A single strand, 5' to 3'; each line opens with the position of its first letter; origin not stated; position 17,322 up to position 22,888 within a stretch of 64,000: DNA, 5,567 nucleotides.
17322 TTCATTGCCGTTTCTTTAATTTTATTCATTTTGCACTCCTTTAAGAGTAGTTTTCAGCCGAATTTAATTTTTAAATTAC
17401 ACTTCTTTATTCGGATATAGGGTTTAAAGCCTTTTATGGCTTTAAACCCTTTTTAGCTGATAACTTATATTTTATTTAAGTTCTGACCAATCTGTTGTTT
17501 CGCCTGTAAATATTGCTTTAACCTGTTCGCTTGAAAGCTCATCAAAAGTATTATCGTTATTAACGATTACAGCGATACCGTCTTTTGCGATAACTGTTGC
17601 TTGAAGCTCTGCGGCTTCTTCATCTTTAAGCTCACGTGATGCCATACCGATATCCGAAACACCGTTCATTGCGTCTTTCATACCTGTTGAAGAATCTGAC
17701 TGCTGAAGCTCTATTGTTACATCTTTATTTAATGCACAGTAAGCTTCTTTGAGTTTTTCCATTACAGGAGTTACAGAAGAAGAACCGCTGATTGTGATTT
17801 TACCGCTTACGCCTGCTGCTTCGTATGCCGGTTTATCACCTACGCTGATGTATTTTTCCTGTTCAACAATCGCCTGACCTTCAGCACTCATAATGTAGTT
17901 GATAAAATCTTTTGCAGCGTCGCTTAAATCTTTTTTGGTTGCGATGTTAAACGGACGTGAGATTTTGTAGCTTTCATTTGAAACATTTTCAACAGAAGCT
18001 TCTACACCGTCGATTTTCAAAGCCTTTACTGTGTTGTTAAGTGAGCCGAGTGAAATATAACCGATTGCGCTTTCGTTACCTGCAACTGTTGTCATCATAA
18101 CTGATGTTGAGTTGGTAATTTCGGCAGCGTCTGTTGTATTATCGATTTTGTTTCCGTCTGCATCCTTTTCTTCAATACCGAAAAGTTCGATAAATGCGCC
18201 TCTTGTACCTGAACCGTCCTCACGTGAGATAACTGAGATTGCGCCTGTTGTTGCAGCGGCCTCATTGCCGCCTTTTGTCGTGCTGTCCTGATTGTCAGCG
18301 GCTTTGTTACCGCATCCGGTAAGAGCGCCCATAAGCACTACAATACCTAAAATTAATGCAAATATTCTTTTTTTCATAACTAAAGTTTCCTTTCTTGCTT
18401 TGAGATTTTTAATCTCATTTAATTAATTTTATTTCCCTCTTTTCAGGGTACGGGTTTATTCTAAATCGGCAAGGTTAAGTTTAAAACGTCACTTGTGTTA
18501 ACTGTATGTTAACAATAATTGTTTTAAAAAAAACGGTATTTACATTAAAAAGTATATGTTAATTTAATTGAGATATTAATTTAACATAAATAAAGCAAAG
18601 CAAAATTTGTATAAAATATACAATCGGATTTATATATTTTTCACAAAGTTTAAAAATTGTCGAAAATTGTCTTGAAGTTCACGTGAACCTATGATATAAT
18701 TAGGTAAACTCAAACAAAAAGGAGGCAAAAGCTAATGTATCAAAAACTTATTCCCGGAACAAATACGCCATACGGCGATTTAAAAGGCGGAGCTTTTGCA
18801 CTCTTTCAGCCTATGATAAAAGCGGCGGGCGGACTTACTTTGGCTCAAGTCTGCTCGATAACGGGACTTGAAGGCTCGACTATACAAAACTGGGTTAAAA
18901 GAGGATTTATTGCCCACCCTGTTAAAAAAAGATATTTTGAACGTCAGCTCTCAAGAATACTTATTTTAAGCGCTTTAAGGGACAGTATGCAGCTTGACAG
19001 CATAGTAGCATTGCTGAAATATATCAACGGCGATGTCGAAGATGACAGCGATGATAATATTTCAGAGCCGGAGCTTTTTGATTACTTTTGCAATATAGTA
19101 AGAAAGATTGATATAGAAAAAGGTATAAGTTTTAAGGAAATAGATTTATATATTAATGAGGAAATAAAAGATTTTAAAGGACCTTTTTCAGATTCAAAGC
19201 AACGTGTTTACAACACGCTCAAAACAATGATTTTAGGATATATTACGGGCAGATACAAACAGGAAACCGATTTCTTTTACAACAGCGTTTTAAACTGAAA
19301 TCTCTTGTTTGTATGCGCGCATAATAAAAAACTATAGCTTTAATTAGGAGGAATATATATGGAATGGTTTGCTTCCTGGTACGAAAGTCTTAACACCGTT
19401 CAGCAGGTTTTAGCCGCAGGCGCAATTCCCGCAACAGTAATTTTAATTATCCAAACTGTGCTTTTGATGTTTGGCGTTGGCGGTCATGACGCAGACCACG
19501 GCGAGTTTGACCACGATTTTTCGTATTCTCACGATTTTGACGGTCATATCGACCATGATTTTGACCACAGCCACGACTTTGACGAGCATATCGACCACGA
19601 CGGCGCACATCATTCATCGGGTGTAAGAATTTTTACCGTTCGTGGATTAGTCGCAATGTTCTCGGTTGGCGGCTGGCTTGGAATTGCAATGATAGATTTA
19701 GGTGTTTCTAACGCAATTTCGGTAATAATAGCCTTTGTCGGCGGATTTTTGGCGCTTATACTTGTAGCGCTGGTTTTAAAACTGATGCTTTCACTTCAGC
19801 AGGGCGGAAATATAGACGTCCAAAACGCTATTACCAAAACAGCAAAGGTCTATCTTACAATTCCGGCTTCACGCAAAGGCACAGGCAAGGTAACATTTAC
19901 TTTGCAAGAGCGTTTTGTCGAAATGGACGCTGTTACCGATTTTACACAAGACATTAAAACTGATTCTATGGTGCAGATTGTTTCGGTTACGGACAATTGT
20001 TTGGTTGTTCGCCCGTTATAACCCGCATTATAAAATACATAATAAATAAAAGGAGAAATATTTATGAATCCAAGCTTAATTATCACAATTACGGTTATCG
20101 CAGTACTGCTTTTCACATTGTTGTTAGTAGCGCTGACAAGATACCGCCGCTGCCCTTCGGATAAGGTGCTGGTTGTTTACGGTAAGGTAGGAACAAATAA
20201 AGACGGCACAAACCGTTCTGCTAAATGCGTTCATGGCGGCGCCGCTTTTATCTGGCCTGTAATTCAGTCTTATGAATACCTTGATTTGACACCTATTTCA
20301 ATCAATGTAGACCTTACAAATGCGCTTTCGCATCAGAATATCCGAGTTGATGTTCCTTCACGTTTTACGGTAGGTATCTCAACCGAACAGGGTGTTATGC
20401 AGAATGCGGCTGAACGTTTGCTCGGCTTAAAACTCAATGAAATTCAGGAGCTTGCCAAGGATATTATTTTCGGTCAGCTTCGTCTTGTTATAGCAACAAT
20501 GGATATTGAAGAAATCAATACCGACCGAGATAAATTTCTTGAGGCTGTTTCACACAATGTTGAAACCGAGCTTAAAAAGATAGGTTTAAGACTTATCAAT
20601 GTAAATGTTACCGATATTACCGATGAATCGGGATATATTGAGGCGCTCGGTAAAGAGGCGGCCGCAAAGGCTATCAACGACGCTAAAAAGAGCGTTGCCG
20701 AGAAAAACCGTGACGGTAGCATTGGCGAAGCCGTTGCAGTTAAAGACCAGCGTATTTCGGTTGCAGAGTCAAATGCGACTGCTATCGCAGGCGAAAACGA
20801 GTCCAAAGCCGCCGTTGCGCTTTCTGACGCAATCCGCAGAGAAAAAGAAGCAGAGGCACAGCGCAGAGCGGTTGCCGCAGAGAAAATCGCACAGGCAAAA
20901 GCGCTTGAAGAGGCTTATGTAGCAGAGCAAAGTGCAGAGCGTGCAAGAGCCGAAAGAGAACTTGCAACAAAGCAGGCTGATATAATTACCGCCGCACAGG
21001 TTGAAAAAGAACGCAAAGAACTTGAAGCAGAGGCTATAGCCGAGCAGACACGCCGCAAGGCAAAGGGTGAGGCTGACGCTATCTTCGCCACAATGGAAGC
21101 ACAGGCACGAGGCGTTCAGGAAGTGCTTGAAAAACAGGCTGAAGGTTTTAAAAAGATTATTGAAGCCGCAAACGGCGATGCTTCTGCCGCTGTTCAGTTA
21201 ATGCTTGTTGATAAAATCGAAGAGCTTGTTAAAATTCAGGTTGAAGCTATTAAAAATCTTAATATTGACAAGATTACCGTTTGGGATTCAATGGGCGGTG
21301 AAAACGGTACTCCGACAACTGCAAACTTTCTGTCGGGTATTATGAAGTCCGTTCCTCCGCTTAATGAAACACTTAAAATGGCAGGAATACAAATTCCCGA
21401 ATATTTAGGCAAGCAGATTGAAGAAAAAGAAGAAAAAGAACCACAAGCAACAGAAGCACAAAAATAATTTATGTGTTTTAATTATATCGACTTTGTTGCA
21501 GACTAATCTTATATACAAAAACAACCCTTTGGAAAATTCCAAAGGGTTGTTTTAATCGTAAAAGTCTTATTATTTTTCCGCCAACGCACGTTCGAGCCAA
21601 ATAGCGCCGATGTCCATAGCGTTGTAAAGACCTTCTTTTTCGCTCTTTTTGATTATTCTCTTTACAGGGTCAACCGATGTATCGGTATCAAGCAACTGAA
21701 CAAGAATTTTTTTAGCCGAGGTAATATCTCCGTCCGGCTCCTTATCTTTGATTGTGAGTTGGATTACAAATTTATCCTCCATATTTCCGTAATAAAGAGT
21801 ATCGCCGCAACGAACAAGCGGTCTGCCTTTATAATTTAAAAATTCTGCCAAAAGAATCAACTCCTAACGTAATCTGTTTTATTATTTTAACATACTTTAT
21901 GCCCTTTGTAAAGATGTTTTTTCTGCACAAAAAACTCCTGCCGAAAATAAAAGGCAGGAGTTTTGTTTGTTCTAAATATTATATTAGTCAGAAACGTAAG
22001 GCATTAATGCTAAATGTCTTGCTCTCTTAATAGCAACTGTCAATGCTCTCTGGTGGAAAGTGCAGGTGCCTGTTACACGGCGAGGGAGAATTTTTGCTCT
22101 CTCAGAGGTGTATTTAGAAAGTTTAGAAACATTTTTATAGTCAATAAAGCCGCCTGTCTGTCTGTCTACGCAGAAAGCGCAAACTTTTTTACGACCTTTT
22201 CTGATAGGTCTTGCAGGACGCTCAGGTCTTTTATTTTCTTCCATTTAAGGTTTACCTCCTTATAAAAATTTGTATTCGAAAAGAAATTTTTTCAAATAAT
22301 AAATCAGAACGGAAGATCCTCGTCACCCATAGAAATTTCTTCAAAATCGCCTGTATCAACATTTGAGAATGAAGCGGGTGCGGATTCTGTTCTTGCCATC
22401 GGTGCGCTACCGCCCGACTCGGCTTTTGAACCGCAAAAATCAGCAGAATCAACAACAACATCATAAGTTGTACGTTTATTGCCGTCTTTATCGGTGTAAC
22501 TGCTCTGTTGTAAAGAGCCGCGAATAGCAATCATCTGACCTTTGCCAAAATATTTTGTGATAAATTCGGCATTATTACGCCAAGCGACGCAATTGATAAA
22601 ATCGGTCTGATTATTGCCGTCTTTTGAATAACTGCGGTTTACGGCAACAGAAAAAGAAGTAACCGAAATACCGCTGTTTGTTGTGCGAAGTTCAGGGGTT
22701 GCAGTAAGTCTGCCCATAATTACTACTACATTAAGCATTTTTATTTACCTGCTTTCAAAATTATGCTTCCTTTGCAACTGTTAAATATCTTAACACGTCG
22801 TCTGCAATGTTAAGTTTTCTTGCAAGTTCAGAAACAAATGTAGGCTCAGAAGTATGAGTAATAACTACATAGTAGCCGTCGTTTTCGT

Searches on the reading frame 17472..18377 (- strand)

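Call 39: search_protein_families(library=pfam, max_evalue=0.000001, proteins=[window:17472-18377:-])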
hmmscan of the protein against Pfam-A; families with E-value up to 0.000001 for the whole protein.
window:17472-18377:- (301 aa): 2 families
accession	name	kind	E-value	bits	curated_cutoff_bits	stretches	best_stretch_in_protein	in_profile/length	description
PF12849.12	PBP_like_2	-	1.1e-34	120.9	27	2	185-299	3-125/267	PBP superfamily domain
PF13531.11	SBP_bac_11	-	2e-07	31.5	25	0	94-173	147-223/227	Bacterial extracellular solute-binding protein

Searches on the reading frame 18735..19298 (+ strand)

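Call 39: search_protein_families(library=pfam, max_evalue=0.000001, proteins=[window:18735-19298:+])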
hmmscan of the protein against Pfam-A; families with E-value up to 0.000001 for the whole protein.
window:18735-19298:+ (187 aa): 1 family
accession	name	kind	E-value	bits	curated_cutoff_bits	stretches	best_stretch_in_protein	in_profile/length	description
PF08876.17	DUF1836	-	7.3e-14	52.2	27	1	44-117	34-104/105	Domain of unknown function (DUF1836)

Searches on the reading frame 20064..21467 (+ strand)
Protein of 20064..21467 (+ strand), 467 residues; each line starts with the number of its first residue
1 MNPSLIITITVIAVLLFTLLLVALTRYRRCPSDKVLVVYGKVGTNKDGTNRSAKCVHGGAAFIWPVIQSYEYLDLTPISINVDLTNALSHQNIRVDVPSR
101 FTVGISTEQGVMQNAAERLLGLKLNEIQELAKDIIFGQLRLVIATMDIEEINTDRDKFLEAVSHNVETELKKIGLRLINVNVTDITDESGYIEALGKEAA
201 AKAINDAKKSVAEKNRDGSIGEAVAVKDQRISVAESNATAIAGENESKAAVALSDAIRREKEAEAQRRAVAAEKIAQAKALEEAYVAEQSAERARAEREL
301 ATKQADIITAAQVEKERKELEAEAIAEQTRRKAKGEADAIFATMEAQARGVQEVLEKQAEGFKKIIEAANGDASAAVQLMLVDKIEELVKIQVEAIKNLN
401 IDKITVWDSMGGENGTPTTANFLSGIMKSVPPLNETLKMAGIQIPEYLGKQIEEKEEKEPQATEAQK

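Call 39: search_protein_families(library=pfam, max_evalue=0.000001, proteins=[window:20064-21467:+])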
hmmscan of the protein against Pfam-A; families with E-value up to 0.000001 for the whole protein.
window:20064-21467:+ (467 aa): 1 family
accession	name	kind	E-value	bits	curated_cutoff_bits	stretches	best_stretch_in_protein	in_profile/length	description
PF01145.31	Band_7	-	1.1e-27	97.6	23.6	1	33-215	6-175/176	SPFH domain / Band 7 family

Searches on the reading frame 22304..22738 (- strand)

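Call 39: search_protein_families(library=pfam, max_evalue=0.000001, proteins=[window:22304-22738:-])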
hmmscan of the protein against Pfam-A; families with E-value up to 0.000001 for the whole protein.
window:22304-22738:- (144 aa): 1 family
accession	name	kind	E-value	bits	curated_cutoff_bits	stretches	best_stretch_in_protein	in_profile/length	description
PF00436.31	SSB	-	1.2e-30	106.1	26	1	2-101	1-103/104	Single-strand binding protein family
